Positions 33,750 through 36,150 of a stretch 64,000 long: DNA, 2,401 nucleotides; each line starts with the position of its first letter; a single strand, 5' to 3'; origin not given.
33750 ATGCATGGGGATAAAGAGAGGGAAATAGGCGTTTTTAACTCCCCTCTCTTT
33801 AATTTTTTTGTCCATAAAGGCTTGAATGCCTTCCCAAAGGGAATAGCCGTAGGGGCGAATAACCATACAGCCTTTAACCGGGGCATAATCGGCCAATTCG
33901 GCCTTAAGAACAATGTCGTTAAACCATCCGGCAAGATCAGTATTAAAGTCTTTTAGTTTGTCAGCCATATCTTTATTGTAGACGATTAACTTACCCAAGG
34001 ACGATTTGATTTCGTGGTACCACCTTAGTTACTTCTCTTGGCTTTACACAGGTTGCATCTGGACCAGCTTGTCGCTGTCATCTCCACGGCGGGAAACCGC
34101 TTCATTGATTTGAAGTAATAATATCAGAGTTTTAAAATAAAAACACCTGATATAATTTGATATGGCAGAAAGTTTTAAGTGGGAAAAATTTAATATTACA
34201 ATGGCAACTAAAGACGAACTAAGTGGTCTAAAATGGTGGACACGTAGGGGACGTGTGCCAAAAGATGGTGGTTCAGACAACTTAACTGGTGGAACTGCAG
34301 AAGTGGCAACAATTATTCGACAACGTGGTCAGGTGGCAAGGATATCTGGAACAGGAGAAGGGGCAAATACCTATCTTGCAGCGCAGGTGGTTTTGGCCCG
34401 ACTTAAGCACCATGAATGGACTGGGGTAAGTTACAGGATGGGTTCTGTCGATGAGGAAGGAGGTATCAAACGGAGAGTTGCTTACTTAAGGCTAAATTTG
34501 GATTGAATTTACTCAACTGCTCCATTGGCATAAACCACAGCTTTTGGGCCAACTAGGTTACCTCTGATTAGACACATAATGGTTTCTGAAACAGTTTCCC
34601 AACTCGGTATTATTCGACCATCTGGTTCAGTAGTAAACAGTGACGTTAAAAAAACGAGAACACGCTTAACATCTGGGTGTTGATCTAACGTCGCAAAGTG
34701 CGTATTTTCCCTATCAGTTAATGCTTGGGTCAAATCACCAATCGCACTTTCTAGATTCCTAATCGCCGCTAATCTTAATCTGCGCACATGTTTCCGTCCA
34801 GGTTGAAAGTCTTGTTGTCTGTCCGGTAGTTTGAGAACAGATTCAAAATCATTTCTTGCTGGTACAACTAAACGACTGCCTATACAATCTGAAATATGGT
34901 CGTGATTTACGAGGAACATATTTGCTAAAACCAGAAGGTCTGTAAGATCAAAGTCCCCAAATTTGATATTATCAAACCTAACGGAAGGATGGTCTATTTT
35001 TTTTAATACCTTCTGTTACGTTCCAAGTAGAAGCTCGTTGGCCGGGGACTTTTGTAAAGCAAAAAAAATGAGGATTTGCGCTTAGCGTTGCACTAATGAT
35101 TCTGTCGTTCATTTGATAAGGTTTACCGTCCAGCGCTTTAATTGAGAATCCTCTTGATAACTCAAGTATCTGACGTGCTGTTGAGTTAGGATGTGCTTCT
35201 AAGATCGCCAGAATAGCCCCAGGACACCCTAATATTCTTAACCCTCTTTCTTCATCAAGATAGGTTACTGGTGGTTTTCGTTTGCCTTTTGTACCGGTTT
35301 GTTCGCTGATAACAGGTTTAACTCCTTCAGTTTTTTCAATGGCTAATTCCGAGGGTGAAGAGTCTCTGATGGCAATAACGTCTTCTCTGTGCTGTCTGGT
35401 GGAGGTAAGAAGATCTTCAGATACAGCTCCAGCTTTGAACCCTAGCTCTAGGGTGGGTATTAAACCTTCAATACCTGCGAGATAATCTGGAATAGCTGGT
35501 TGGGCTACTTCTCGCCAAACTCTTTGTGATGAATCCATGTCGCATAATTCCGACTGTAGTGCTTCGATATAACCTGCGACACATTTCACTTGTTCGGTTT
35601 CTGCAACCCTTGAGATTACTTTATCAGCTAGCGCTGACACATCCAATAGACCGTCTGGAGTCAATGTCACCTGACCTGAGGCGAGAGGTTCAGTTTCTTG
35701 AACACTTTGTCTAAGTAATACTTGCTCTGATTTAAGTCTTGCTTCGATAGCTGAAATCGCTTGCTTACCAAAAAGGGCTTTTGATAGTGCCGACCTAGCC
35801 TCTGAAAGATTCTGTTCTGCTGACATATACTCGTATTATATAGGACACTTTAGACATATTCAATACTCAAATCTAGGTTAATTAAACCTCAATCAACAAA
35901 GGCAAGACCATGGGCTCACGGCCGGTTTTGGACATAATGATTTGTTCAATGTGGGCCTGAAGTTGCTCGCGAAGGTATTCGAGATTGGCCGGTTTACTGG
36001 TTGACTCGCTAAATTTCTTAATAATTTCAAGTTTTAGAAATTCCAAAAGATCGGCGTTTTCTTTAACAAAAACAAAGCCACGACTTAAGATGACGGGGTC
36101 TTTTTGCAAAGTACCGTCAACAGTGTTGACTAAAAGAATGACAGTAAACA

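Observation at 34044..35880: Compositionally foreign islet between proS and rnj whose main gene is interrupted at a T8 homopolymer (possible phase-variable locus)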

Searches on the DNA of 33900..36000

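Call 35: search_rna_families(source=window, start=33900, end=36000, threshold=evalue, max_evalue=10, show_alignments=2)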
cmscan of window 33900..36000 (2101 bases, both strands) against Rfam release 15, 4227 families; matches with E-value up to 10: 4.
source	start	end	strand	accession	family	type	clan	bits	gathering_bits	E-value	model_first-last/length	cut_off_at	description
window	33994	34114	-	RF00230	T-box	Cis-reg; leader;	-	36.6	93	5.3e-06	1-219/219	no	T-box leader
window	34130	34183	+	RF01810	pntA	Gene; sRNA;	-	19.8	54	7.1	1-62/62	no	pntA sRNA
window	34101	34166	+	RF02615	BSR0626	Gene; sRNA;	-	19.7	155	1.6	1-128/128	no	Brucella sRNA 0626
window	34920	35009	+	RF02554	ppoRNA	Gene; rRNA;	-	18.2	99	5.6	1-98/98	no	mt-5S-like P. polycephalum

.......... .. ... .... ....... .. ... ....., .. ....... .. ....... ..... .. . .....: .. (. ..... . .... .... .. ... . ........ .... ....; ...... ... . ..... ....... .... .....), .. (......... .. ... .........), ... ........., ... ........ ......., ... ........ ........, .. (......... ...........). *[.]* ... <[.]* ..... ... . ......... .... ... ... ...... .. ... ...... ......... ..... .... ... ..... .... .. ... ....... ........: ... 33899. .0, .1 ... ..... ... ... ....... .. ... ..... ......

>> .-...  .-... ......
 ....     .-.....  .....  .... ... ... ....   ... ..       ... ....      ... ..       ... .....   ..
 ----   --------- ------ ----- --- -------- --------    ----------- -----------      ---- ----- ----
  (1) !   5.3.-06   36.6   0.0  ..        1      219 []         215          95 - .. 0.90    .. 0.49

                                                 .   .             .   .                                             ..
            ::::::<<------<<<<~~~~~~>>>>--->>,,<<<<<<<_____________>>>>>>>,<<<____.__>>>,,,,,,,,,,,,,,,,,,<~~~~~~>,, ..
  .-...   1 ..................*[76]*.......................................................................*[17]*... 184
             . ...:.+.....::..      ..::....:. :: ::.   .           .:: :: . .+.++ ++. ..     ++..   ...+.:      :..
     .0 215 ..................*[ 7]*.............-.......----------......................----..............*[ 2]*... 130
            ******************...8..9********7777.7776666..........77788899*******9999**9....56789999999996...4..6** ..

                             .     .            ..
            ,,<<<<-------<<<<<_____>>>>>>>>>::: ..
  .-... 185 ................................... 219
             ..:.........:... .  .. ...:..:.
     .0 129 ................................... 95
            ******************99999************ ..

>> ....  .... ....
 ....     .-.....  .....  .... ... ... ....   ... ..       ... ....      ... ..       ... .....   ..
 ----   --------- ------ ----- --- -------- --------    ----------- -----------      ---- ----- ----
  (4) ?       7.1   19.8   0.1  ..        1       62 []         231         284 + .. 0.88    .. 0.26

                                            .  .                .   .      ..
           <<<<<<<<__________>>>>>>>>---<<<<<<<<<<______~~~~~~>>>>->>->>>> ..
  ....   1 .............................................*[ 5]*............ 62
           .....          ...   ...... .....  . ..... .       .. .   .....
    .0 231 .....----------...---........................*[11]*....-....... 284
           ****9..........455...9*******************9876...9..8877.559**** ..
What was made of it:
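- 33994..34114 (-): T-box(Pro) leader of proS with an ultrashort Stem I. A CCC codon sits in the hairpin loop, and the T-box motif is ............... This is native DNA and not part of the insertion. Rfam RF00230 scores 36.6 bits, E 5e-6, below the gathering score of 93 (call 35).
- On T-box leader (Rfam RF00230), left edge 33994-34114: E is 5e-6, but the score of 36.6 bits is below the gathering score of 93 (call 35).
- Checked: The 78-aa ORF at 34044-34280 overlaps a T-box leader and is not credible (call 35).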

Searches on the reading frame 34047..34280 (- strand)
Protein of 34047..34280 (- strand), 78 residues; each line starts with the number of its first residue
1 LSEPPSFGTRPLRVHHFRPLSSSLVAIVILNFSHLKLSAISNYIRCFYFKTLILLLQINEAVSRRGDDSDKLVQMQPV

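Call 6: search_protein_families(library=pfam, max_evalue=1, proteins=[window:34047-34280:-])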
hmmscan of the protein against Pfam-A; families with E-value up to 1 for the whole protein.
seq(78 aa): 0 families
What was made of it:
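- No tRNA-synthetase Pfam hit (call 6).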

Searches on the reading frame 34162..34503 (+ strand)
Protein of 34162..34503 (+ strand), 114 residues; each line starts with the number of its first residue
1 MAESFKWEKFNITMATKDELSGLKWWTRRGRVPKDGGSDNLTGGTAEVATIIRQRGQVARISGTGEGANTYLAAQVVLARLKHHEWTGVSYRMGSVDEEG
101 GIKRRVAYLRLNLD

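Call 6: search_protein_families(library=pfam, max_evalue=1, proteins=[window:34162-34503:+])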
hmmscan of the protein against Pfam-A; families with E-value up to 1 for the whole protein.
seq(114 aa): 0 families

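Call 7: search_protein_families(library=padloc, max_evalue=1, proteins=[window:34162-34503:+])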
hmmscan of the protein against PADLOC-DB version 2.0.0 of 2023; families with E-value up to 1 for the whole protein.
seq(114 aa): 0 families

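Call 8: search_protein_families(library=phrogs, max_evalue=1, proteins=[window:34162-34503:+])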
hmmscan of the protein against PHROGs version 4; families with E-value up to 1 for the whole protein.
seq(114 aa): 0 families

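Call 9: search_protein_families(library=ncbifam, max_evalue=1, proteins=[window:34162-34503:+])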
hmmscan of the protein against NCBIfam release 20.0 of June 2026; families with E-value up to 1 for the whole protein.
seq(114 aa): 0 families
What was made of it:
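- No restriction-modification, defence or surface family matched (calls 6-9).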

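Call 25: find_homologous_proteins(query=window:34162-34503:+, max_evalue=1)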
Query seq(114 aa) (114 aa): 2 proteins with E <= 1 among 4 candidates.
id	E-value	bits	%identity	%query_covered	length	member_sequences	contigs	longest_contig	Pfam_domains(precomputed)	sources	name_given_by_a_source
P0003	1.7e-69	249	100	100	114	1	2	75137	-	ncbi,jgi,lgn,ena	ncbi:MAG: hypothetical protein WCV93_05845 [Candidatus Shapirobacteria bacterium]|jgi:hypothetical p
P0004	3.8e-49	183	74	100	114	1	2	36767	-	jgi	jgi:hypothetical protein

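Call 27: find_encoding_contigs(protein=P0004, flank=10000, max_places=6)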
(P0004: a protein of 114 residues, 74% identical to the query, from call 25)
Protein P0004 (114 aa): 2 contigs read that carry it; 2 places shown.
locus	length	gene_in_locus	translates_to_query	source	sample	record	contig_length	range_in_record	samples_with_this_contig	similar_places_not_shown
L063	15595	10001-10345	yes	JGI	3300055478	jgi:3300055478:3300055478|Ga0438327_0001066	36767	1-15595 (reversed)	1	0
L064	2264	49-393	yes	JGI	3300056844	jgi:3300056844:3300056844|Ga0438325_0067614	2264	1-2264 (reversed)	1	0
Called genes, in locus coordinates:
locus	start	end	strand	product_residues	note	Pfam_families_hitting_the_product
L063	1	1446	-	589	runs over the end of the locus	PF01411:tRNA-synt_2c, PF07973:tRNA_SAD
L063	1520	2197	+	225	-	PF03575:Peptidase_S51 (weak)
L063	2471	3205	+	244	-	-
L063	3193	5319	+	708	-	PF13353:Fer4_12, PF00300:His_Phos_1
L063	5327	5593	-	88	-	-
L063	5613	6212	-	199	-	PF13413:HTH_25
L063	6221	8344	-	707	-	PF17854:FtsK_alpha, PF01580:FtsK_SpoIIIE, PF09397:FtsK_gamma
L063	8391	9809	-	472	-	PF00587:tRNA-synt_2b, PF03129:HGTP_anticodon, PF09180:ProRS-C_1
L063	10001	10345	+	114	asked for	-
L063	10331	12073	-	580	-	PF00753:Lactamase_B (faint), PF07521:RMMBL (faint), PF22505:RNase_J_b_CASP, PF17770:RNase_J_C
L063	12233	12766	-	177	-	PF01936:NYN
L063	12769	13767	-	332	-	-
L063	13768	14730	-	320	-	-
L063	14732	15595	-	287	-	?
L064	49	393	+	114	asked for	-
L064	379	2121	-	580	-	PF00753:Lactamase_B (faint), PF07521:RMMBL (faint), PF22505:RNase_J_b_CASP, PF17770:RNase_J_C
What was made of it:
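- The segment is absent from the closest relative, which has the same archaeal-type proS (call 27).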

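Call 40: find_related_loci(query=A1, collection=metagenome_contigs, flank=6000)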
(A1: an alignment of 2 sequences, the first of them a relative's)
Query A1 (114 aa) in metagenome_contigs; peptide patterns used: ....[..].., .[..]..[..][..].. (x = any residue, [..] = any of these).
352 stretches matched a pattern, but none encodes a relative of the query by tblastn (E <= 1e-3).
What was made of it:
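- Tried and rejected: A second scan using the 114-aa alignment also found nothing (call 40).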

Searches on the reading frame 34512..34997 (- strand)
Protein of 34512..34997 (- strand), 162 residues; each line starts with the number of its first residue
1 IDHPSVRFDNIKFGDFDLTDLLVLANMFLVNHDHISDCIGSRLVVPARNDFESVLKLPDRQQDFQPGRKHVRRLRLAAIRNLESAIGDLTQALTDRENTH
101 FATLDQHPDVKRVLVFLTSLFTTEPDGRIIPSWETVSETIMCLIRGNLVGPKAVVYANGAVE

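Call 52: search_protein_families(library=pfam, max_evalue=10, proteins=[window:34512-34997:-])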
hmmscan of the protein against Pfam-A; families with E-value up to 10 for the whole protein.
seq(162 aa): 2 families
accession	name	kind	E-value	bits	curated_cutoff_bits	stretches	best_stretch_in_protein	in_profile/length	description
PF11836.14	Phage_TAC_11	-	0.028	14.9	27.8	1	66-100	9-43/96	Phage tail tube protein, GTA-gp10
PF17111.11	PigL_N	-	0.21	11.4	27.2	1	47-106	14-72/209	Pigment biosynthesis cluster protein PigL N-terminal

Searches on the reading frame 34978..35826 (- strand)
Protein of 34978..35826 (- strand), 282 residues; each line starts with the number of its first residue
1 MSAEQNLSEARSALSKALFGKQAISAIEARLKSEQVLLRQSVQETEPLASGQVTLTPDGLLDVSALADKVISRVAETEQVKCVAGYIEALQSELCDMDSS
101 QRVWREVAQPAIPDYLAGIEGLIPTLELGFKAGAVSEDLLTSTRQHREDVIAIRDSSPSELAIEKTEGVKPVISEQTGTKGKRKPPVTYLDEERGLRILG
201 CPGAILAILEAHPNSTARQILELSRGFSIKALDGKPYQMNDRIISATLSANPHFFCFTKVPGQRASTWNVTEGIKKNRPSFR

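Call 71: list_cluster_members(proteins=[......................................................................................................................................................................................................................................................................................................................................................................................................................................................, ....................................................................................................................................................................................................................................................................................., window:34978-35826:-, window:34509-34919:-, window:34162-34506:+])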
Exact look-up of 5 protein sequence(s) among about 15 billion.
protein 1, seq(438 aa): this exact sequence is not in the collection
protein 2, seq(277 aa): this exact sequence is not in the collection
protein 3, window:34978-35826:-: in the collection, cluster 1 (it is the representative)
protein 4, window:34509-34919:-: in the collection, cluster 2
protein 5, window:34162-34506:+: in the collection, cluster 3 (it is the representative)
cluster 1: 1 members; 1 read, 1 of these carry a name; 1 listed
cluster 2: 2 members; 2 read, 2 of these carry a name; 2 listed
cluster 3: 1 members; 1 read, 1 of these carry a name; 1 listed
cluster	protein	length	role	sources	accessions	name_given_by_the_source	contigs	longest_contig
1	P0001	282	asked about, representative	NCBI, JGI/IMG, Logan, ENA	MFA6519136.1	MAG: hypothetical protein WCV93_05855 [Candidatus Shapirobacteria bacterium] | hypothetical protein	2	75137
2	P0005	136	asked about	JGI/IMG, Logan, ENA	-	hypothetical protein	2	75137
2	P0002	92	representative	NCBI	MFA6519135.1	MAG: hypothetical protein WCV93_05850 [Candidatus Shapirobacteria bacterium]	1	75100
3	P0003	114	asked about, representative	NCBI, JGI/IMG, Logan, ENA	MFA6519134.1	MAG: hypothetical protein WCV93_05845 [Candidatus Shapirobacteria bacterium] | hypothetical protein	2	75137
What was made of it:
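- Neither the seven-base nor the nine-base product exists in 15 billion proteins (call 71).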

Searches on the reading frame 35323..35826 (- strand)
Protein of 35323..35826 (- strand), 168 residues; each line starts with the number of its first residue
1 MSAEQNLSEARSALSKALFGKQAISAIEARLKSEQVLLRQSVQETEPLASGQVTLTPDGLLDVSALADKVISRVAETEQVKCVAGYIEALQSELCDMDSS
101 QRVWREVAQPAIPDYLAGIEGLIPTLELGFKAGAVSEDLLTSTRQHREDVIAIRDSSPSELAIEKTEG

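Call 52: search_protein_families(library=pfam, max_evalue=10, proteins=[window:35323-35826:-])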
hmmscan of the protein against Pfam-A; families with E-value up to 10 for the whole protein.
seq(168 aa): 2 families
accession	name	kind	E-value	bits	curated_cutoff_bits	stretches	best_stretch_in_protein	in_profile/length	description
PF08606.16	Prp19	-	0.12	12.8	22.7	1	5-43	28-66/68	Prp19/Pso4-like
PF23251.1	KH_PARP14_4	-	0.18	12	22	1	13-43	20-49/65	PARP14, fourth type I KH domain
